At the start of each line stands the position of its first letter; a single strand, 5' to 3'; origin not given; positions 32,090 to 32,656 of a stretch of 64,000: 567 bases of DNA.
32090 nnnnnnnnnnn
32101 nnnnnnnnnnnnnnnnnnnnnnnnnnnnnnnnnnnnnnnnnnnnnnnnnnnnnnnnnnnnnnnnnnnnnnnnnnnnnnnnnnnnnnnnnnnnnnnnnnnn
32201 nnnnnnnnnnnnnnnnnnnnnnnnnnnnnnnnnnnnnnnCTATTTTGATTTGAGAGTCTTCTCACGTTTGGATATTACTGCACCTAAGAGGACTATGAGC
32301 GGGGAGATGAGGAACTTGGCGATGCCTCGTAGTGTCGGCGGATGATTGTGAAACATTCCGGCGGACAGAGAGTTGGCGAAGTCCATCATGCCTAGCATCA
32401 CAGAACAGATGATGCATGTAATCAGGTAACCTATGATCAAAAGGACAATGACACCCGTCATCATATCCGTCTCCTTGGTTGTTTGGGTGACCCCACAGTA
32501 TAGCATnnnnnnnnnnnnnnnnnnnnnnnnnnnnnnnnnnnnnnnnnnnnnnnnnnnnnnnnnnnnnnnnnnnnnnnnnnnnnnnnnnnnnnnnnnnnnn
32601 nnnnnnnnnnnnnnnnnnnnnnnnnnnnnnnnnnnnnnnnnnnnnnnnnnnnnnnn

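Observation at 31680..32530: Operon of three tiny 2-TM membrane proteins, one with a K8 tract and His-rich ends, in a GC-elevated SD-bearing cassette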

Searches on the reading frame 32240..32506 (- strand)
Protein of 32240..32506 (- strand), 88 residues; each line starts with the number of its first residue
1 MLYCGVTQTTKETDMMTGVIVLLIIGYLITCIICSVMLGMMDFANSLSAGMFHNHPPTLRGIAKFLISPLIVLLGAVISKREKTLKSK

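Call 5: search_protein_families(library=pfam, proteins=[window:32240-32506:-], max_evalue=1)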
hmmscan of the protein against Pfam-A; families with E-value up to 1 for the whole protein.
window:32240-32506:- (88 aa): 2 families
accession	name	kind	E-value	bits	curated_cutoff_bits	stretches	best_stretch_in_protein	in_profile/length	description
PF22004.1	SPAR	-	0.16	12.2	27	1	12-35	2-25/75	Small regulatory polypeptide of amino acid response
PF06374.16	NDUF_C2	-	0.21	12.3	24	1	35-85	21-71/109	NADH-ubiquinone oxidoreductase subunit b14.5b (NDUFC2)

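Call 6: search_protein_families(library=phrogs, proteins=[window:32240-32506:-], max_evalue=1)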
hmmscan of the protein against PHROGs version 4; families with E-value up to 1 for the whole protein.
window:32240-32506:- (88 aa): 1 family
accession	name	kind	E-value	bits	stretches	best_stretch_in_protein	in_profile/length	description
phrog_5871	-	lysis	0.28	12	1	7-38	10-41/103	holin/anti-holin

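Call 7: search_protein_families(library=ncbifam, proteins=[window:32240-32506:-], max_evalue=1)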
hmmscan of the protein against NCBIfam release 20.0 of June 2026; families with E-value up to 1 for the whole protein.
window:32240-32506:- (88 aa): 0 families

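Call 14: find_homologous_proteins(query=window:32243-32464:-, max_evalue=0.1)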
Query seq(74 aa) (74 aa): 1 proteins with E <= 0.1 among 146 candidates.
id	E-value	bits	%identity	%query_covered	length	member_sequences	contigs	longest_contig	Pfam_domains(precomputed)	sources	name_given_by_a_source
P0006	2.2e-39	149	100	100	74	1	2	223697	-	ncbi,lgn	-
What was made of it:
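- Checked: The SD-linked start is ATG 32464 (AAGGAGA 32476-32470), giving 74 aa. This equals the gene as called in public data (P0006, call 14).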

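Call 41: search_protein_families(library=padloc, proteins=[P0006], max_evalue=1)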
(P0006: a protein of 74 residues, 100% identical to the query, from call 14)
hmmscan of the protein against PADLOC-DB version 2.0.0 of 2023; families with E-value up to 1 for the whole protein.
P0006 (74 aa): 0 families

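Call 68: search_dna_similar(query=P0006, collection=phages, mode=protein, max_evalue=0.01, max_rows=10)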
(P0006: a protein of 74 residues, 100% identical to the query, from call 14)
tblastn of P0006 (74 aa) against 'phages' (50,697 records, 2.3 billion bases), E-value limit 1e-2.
No match.

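Call 71: search_protein_families(library=pfam, alignment_id=A4, max_evalue=10)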
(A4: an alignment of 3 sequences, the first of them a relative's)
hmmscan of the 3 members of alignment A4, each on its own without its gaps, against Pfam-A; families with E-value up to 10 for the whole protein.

A. member 1, P0006 (74 aa): 3 families
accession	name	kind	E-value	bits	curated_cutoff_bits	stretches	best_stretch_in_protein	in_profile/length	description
PF06374.16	NDUF_C2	-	0.15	12.7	24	1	21-72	21-72/109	NADH-ubiquinone oxidoreductase subunit b14.5b (NDUFC2)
PF22004.1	SPAR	-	1.1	9.6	27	1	5-21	9-25/75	Small regulatory polypeptide of amino acid response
PF20485.3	DUF6724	-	3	8.2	27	0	3-23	15-35/64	Family of unknown function (DUF6724)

B. families by the number of members that match (of 3 scanned): 6 families
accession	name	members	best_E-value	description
PF06374.16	NDUF_C2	1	0.15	NADH-ubiquinone oxidoreductase subunit b14.5b (NDUFC2)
PF03208.24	PRA1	1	0.52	PRA1 family protein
PF11003.13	DUF2842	1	1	Protein of unknown function (DUF2842)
PF22004.1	SPAR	1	1.1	Small regulatory polypeptide of amino acid response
PF20485.3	DUF6724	1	3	Family of unknown function (DUF6724)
PF02656.20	DUF202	1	6.6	Domain of unknown function (DUF202)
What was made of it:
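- On MerE/MerF/MerT mercury transporters: None of the Mer families appears for any of the 3 orfA members at E<=10 (call 71).
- Closest known: MerE / MerF / MerT small mercury-uptake proteins of mer operons. Different: No sequence relation was detected (no Pfam hit even at E<=10; call 71).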

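Call 92: list_cluster_members(proteins=[P0006, P0001, window:31986-32228:-, window:31986-32234:-, window:31986-32201:-])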
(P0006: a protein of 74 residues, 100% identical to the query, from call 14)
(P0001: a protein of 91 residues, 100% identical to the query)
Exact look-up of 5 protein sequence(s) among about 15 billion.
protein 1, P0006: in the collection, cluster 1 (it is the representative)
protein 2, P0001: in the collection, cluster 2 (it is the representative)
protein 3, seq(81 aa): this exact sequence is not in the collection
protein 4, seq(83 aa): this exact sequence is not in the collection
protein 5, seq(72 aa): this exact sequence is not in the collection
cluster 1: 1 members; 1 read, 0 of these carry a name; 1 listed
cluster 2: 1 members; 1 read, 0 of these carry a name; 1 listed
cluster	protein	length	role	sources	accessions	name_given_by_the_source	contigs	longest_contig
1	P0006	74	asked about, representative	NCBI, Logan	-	-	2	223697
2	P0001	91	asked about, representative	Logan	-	-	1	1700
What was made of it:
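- Gene callers missed some of them. orfB is not in the 15-billion-protein collection in any of the three tested forms, and orfC is there only from a Logan contig (call 92).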
